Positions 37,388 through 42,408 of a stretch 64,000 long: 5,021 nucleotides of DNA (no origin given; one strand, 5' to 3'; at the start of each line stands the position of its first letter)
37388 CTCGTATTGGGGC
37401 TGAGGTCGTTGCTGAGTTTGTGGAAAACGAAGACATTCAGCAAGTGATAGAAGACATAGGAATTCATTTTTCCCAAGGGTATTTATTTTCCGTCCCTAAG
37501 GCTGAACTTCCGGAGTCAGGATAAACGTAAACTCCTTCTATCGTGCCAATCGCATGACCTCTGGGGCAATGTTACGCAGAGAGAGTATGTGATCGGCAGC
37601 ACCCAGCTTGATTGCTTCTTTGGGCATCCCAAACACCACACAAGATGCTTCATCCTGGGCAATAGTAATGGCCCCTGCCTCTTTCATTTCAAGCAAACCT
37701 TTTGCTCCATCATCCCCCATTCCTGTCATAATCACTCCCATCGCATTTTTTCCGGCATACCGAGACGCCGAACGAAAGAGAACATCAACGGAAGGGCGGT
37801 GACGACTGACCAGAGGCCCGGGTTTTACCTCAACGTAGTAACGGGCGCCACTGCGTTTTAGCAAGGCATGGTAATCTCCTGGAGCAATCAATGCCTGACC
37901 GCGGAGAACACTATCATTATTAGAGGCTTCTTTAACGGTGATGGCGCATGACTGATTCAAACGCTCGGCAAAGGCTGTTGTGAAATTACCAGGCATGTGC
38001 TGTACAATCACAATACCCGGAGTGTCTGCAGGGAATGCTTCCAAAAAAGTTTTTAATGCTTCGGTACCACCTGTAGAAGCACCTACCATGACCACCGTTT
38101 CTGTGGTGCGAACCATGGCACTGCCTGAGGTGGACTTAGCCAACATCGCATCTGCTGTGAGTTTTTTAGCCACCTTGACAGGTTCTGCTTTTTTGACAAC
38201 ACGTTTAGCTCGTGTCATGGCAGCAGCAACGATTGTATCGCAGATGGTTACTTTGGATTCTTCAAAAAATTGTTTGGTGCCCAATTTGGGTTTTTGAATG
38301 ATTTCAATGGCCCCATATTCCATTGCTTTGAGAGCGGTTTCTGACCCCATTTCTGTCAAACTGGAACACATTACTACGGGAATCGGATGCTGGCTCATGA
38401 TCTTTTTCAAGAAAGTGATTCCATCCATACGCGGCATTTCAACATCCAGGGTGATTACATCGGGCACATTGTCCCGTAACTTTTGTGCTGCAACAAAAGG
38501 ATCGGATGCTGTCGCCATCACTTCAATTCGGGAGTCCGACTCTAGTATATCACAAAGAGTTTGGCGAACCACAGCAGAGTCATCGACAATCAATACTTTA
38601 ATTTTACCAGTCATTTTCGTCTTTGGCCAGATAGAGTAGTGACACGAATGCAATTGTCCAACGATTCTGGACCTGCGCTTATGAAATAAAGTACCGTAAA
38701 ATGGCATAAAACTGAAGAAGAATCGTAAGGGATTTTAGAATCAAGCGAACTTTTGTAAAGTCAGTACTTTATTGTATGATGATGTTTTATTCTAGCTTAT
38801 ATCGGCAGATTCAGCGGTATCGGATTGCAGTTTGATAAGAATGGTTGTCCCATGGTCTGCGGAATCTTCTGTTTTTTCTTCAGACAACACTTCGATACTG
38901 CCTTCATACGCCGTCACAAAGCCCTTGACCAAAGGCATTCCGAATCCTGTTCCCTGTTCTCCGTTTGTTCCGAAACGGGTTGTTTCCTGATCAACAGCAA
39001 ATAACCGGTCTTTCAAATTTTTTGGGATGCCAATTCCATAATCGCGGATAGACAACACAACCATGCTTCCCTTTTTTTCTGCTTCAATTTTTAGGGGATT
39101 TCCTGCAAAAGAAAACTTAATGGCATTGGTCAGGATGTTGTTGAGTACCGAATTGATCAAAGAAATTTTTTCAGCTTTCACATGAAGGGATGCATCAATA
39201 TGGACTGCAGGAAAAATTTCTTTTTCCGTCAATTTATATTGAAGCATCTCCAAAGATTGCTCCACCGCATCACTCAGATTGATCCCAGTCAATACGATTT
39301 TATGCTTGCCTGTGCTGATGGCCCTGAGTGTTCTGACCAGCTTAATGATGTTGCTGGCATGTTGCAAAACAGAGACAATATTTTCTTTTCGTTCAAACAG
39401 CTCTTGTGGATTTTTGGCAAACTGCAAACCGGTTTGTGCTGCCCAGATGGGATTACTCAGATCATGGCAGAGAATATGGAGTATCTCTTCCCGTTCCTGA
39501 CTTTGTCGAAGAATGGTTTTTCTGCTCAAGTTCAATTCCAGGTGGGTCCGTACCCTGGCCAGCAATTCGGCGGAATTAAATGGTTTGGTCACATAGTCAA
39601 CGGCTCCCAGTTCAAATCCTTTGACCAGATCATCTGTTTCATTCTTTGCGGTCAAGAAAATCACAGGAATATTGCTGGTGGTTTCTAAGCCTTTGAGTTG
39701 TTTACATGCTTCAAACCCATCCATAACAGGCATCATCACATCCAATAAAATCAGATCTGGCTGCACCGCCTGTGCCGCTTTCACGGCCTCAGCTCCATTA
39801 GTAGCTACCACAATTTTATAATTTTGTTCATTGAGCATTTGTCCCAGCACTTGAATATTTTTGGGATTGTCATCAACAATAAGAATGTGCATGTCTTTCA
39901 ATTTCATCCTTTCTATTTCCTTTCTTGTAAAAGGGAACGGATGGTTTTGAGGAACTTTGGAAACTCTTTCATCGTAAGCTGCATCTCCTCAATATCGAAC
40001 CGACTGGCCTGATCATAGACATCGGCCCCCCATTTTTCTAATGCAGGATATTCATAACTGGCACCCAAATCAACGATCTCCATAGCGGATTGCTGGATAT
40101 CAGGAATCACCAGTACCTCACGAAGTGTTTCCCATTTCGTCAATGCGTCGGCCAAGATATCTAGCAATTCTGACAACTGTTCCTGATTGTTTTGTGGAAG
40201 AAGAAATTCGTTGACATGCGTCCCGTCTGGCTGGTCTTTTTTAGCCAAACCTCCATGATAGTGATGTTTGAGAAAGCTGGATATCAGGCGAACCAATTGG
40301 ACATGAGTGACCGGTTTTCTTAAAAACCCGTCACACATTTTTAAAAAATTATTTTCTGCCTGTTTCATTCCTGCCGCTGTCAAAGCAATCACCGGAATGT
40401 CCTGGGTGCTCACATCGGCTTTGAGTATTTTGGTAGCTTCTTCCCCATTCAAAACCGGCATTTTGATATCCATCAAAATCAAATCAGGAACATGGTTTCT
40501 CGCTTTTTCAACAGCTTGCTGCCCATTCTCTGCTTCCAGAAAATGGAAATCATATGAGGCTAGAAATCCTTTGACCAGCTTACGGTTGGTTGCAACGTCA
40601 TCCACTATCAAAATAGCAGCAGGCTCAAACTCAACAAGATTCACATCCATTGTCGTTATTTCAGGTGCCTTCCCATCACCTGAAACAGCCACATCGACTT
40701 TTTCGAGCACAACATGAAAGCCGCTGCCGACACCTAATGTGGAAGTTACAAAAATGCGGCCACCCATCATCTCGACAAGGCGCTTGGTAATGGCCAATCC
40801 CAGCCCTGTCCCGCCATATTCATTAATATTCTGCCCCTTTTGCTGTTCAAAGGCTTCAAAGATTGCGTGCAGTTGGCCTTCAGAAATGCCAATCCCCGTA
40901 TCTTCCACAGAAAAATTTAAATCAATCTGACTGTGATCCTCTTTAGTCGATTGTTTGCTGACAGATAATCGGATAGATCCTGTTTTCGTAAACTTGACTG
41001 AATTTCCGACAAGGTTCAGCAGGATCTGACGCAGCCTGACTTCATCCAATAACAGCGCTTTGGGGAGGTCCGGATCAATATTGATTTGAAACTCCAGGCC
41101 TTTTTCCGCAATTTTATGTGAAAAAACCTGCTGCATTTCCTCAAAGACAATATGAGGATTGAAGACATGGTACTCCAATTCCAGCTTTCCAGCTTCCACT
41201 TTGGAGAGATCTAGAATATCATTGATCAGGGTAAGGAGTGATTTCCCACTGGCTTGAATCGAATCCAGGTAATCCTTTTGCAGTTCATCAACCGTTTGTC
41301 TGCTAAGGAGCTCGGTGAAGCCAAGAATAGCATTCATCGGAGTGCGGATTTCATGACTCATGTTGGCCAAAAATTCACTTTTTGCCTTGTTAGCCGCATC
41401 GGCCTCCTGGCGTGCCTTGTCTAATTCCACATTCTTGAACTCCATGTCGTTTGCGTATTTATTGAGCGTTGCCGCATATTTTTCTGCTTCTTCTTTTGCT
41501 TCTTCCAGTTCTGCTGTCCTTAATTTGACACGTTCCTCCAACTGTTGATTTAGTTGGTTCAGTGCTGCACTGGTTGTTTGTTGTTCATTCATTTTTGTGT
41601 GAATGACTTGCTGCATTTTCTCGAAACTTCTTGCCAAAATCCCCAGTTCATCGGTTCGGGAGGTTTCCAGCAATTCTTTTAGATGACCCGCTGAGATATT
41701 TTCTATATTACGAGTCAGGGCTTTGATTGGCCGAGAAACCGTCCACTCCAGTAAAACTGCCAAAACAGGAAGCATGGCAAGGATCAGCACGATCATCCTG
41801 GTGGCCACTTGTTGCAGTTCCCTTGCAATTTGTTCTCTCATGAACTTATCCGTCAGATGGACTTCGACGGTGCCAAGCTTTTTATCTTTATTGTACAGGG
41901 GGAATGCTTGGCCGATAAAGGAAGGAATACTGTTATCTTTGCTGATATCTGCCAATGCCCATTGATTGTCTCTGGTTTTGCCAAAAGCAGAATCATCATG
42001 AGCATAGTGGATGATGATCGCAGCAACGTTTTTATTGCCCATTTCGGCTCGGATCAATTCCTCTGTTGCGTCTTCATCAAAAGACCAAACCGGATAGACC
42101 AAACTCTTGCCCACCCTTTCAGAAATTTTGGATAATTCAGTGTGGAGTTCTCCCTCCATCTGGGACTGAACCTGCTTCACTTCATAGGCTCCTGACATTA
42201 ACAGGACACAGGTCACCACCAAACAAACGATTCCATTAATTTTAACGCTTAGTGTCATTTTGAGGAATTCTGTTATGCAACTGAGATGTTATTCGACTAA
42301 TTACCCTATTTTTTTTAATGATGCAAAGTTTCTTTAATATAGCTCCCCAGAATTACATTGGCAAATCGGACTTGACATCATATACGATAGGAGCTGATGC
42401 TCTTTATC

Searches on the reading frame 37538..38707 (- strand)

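Call 37: search_protein_families(library=ncbifam, proteins=[window:37538-38707:-], max_evalue=1e-25)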
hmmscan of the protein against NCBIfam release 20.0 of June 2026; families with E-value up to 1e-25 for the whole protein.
window:37538-38707:- (389 aa): 2 families
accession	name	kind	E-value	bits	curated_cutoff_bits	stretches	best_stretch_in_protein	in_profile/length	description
NF001965.0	PRK00742.1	subfamily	7.4e-133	443.1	293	1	35-387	3-352/357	chemotaxis-specific protein-glutamate methyltransferase CheB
NF009206.0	PRK12555.1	subfamily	6.7e-120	400.1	342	1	36-388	1-336/340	chemotaxis-specific protein-glutamate methyltransferase CheB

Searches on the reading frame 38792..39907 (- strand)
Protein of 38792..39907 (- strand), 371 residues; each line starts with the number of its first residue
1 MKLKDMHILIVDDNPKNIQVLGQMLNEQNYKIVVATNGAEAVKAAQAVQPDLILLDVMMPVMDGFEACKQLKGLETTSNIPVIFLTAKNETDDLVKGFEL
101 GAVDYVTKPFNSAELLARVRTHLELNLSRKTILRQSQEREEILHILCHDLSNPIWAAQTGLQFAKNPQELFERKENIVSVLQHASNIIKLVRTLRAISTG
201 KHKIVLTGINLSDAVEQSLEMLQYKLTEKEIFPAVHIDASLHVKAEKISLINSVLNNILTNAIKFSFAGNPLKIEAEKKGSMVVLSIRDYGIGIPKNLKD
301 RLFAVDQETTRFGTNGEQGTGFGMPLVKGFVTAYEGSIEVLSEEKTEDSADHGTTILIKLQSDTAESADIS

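Call 37: search_protein_families(library=ncbifam, proteins=[window:38792-39907:-], max_evalue=1e-25)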
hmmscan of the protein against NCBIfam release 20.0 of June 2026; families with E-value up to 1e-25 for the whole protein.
window:38792-39907:- (371 aa): 22 families
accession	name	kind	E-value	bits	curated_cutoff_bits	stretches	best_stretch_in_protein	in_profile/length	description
NF007135.0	PRK09581.1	equivalog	2.2e-39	135.5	474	1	7-135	4-133/457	PleD family two-component system response regulator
NF047465.1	hybrid_HK_LvrA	exception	3.4e-38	131.2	1200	0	6-161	468-622/819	hybrid histidine kinase/response regulator LvrA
NF041880.1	EPS_EpsF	equivalog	1.3e-36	126.2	900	0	11-136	1-127/492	response regulator EpsF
NF040689.1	MtrAB_MtrA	equivalog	2.9e-36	124.9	300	1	8-126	1-116/219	MtrAB system response regulator MtrA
NF008318.0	PRK11107.1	equivalog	2.3e-35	122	890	0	4-129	666-791/920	two-component sensor histidine kinase BarA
TIGR02154.1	PhoB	equivalog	1.6e-33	115.9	296.2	1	6-124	3-121/226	phosphate regulon transcriptional regulator PhoB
NF045944.1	ResRegRpaBCyano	equivalog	4.8e-33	114.4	330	1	9-145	1-133/229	response regulator transcription factor RpaB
NF053854.1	RespRegPhoBBctds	equivalog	2.2e-32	112.2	270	1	8-165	1-158/225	two-component system response regulator PhoB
TIGR02956.1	TMAO_torS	equivalog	4.1e-32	111.2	676.5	0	3-128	699-825/967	TMAO reductase system sensor histidine kinase/response regulator TorS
TIGR01387.1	cztR_silR_copR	subfamily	1.2e-31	110.1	279.2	1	8-128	1-119/218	heavy metal response regulator transcription factor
NF040534.1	resp_reg_YycF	equivalog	2.2e-31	108.9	340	1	7-145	2-133/231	response regulator YycF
NF011874.0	PRK15347.1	equivalog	2.5e-30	105.2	852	0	6-151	691-839/921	two component system sensor kinase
NF008296.0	PRK11083.1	equivalog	5.3e-30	104.5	273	1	5-125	3-120/228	two-component system response regulator CreB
NF008302.0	PRK11091.1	equivalog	2.9e-29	101.8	838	0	1-182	521-702/779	aerobic respiration two-component sensor histidine kinase ArcB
NF007982.1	PRK10710.1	equivalog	1.4e-28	100.1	380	1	4-129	6-128/235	envelope stress response regulator BaeR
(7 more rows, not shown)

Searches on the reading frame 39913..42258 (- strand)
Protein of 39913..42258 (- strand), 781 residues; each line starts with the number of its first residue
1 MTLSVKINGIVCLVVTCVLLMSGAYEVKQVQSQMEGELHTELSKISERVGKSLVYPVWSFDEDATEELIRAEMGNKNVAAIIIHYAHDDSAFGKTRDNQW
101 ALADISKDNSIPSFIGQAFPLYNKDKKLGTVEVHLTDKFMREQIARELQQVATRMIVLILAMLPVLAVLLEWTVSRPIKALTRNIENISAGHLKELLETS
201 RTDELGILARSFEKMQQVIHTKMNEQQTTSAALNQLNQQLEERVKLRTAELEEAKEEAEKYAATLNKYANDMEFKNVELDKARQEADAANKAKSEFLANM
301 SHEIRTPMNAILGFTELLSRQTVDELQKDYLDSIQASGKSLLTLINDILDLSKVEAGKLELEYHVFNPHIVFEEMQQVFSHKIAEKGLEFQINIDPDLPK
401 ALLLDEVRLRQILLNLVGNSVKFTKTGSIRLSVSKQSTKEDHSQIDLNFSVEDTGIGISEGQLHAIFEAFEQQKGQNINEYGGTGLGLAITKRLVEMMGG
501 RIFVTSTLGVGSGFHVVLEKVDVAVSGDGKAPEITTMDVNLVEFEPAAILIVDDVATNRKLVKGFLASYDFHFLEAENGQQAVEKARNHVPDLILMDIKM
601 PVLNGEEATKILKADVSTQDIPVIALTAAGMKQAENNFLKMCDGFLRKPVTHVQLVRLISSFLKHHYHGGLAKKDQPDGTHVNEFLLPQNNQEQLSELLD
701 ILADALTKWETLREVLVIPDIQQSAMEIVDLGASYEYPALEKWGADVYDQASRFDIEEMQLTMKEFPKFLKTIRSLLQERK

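Call 37: search_protein_families(library=ncbifam, proteins=[window:39913-42258:-], max_evalue=1e-25)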
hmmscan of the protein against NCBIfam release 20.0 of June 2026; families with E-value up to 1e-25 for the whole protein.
window:39913-42258:- (781 aa): 35 families (the best 25 are shown)
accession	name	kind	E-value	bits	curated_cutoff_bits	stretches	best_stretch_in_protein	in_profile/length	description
NF008318.0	PRK11107.1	equivalog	8.2e-114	381.6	890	1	270-544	270-544/920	two-component sensor histidine kinase BarA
TIGR02956.1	TMAO_torS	equivalog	4.9e-112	375.8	676.5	1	151-694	334-851/967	TMAO reductase system sensor histidine kinase/response regulator TorS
NF011874.0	PRK15347.1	equivalog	7.9e-98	328.6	852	1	275-518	380-612/921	two component system sensor kinase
NF041947.1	LuxQ_Vibrio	equivalog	4.4e-96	322.6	1200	1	280-666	459-842/843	quorum-sensing autoinducer 2 sensor kinase/phosphatase LuxQ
NF038297.2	hybrid_HK_HrmK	equivalog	1.3e-83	281.7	725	1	182-661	131-606/607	hybrid histidine kinase/response regulator HrmK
NF008302.0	PRK11091.1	equivalog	4.8e-81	273.1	838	1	281-698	271-677/779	aerobic respiration two-component sensor histidine kinase ArcB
NF045901.1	HisKinLetSLeg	equivalog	3.2e-79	267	1650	1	170-518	198-516/906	two-component system sensor histidine kinase LetS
NF008099.0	PRK10841.1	equivalog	8.6e-67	225.7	920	1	279-517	456-687/949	two-component system sensor histidine kinase RcsC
NF008543.0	PRK11466.1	equivalog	2.4e-65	221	982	1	218-668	390-803/914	TMAO reductase system sensor histidine kinase/response regulator TorS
NF046044.1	PnpS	equivalog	8e-57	193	400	1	290-518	167-389/390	two-component system histidine kinase PnpS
NF041832.1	near_NosP_CTERM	subfamily_domain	6.1e-51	173.6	400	1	287-660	1-367/370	NahK/ErcS family hybrid sensor histidine kinase/response regulator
NF047465.1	hybrid_HK_LvrA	exception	1.2e-50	172.4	1200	1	223-655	139-576/819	hybrid histidine kinase/response regulator LvrA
NF033092.0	HK_WalK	equivalog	4e-48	164.4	725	1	287-518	366-592/594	cell wall metabolism sensor histidine kinase WalK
NF007420.1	PRK09959.1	equivalog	8e-47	159.5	1995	1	279-639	698-1049/1197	acid-sensing system histidine kinase EvgS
NF047874.1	MASE3_PAS_HK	subfamily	8.3e-47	160.3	560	1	212-521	319-626/655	MASE3 domain-containing sensor histidine kinase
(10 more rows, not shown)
